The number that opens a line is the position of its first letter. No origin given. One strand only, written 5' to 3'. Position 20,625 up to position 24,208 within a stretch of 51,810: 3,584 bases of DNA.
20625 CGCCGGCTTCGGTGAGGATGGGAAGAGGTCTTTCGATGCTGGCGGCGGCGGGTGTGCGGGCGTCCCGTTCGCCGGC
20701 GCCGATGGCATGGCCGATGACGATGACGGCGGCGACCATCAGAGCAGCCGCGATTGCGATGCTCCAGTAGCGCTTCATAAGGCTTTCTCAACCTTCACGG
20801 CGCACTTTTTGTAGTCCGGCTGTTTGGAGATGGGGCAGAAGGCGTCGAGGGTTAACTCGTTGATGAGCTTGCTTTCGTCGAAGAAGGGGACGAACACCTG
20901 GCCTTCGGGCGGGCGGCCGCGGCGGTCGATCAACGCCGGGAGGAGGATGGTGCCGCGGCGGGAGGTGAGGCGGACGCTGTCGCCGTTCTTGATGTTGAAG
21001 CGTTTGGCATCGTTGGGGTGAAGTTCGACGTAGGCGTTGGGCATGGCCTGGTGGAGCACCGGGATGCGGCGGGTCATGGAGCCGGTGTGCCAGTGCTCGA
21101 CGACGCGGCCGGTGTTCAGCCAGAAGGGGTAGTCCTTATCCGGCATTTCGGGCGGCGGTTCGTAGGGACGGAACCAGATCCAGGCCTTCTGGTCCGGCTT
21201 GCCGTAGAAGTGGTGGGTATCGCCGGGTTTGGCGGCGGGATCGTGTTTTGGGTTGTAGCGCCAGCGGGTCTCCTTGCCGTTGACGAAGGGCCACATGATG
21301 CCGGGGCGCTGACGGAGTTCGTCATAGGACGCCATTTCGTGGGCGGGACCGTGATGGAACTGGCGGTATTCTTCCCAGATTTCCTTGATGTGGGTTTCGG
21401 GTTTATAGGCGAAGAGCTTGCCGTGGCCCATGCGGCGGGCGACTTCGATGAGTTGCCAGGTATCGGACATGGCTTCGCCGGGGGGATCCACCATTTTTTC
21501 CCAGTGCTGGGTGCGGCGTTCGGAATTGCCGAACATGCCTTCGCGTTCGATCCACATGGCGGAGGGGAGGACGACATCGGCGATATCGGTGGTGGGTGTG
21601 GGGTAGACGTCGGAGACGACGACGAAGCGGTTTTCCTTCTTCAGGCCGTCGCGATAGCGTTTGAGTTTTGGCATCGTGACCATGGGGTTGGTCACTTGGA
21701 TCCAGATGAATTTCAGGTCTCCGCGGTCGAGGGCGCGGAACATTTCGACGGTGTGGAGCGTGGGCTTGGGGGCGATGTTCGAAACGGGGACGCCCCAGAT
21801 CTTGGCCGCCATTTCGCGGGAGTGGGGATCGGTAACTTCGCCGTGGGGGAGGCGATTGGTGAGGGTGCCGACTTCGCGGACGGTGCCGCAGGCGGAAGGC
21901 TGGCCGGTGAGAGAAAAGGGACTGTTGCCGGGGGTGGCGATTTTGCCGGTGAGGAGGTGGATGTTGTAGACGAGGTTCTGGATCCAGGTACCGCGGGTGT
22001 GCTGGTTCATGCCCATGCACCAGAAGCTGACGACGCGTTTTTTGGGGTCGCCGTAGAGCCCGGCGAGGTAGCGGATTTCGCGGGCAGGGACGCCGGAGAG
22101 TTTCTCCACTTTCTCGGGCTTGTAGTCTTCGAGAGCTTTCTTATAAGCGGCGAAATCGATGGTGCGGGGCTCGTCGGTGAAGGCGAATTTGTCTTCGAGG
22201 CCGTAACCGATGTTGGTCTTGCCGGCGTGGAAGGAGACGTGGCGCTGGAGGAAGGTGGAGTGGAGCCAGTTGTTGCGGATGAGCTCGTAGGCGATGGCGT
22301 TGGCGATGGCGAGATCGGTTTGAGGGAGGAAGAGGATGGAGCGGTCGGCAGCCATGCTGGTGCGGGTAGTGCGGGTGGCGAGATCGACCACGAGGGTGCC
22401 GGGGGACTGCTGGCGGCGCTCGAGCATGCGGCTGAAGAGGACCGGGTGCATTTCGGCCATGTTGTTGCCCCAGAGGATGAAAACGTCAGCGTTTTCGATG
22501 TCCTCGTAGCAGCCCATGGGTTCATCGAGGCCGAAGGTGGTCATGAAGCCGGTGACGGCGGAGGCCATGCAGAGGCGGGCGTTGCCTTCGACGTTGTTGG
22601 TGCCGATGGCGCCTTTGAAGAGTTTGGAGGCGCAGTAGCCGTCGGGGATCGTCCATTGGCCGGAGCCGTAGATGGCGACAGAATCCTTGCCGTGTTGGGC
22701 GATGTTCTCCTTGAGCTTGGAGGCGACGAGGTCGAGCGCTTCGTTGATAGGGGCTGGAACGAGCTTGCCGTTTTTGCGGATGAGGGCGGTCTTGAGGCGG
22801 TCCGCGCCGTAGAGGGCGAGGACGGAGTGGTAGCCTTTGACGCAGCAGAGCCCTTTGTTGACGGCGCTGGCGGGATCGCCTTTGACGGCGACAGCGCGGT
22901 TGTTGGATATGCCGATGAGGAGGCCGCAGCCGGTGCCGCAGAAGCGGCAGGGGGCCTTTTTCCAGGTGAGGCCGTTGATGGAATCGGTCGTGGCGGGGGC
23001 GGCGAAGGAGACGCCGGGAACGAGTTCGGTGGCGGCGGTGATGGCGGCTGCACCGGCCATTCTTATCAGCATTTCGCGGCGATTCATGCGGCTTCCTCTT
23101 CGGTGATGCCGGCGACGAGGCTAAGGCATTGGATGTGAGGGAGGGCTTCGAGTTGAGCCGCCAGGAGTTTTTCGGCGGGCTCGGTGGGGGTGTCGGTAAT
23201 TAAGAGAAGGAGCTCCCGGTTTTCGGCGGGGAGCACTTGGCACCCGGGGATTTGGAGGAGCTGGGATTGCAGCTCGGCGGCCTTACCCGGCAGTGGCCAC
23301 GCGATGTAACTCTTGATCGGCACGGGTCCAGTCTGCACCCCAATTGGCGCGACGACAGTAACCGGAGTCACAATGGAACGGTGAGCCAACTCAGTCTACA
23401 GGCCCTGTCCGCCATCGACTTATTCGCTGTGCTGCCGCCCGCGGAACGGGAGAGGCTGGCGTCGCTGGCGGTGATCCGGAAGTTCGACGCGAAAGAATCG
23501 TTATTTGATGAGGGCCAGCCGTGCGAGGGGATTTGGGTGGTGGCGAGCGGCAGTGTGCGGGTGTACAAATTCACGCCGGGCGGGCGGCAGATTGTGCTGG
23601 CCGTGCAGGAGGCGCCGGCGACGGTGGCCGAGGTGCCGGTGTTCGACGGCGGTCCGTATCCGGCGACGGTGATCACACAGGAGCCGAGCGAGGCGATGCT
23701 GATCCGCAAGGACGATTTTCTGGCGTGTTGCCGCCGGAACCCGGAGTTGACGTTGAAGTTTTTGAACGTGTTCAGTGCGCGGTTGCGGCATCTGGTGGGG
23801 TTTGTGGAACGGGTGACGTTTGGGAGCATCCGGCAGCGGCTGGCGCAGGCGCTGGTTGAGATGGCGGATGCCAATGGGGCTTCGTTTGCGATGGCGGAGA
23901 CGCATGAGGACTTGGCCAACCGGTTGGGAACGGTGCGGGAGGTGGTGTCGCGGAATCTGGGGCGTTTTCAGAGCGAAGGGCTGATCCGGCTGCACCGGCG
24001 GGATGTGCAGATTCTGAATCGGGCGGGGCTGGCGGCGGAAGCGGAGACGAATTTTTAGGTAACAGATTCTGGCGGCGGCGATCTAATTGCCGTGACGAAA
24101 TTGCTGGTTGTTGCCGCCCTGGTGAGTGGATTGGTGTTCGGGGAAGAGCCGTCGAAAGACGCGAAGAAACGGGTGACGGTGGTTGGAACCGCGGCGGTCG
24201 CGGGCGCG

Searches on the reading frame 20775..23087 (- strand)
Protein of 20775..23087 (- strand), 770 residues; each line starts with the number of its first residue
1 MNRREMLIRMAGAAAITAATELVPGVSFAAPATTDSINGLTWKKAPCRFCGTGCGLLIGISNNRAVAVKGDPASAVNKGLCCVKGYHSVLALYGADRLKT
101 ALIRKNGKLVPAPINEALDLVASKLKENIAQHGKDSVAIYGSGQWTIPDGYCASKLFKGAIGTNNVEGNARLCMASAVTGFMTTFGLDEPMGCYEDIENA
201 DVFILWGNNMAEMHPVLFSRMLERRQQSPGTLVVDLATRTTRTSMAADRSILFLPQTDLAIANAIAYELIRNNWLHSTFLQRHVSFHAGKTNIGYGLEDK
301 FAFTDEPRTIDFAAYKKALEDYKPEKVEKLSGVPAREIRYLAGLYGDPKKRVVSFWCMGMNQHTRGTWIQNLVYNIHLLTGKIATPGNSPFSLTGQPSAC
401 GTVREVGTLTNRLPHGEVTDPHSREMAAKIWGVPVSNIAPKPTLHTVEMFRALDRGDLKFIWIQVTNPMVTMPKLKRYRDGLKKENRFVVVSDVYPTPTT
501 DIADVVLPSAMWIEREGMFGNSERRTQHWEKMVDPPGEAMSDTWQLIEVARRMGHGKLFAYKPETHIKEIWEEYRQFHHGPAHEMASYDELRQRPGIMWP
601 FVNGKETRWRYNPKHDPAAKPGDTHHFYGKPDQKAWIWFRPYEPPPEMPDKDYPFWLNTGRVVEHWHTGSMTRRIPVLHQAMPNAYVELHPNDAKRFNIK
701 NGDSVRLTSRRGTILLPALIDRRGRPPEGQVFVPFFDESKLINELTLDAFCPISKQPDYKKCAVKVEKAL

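Call 31: search_protein_families(library=pfam, proteins=[window:20775-23087:-], max_evalue=0.0001)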
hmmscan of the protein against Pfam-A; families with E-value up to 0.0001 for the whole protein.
window:20775-23087:- (770 aa): 3 families
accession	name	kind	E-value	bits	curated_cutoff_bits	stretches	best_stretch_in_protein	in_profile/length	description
PF00384.28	Molybdopterin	-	1.1e-62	212.6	24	1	97-551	1-352/353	Molybdopterin oxidoreductase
PF01568.27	Molydop_binding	-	1.9e-27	95.9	26.8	1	655-763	1-110/110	Molydopterin dinucleotide binding domain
PF04879.21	Molybdop_Fe4S4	-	9.1e-14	51.6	22.7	1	41-89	2-50/55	Molybdopterin oxidoreductase Fe4S4 domain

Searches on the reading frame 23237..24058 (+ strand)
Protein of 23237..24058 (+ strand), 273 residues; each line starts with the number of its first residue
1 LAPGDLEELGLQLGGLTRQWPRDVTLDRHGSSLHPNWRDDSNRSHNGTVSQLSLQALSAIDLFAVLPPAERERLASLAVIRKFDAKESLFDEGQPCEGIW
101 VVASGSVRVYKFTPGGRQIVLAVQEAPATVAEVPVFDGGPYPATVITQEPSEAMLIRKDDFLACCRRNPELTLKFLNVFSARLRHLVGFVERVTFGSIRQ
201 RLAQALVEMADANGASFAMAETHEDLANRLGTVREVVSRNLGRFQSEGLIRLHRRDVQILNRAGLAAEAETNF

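Call 97: search_protein_families(library=pfam, proteins=[window:23237-24058:+], max_evalue=0.0001)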
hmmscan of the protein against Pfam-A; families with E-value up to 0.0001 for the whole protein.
window:23237-24058:+ (273 aa): 3 families
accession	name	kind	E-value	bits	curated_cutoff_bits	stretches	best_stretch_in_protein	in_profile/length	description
PF00027.35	cNMP_binding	-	1.1e-20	73.8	27.5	1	81-168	2-89/89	Cyclic nucleotide-binding domain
PF13545.12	HTH_Crp_2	-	5.5e-18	65.1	27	1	200-267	1-69/70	Crp-like helix-turn-helix domain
PF00325.26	Crp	-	5.2e-07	29.7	21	1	222-250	4-32/32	Bacterial regulatory proteins, crp family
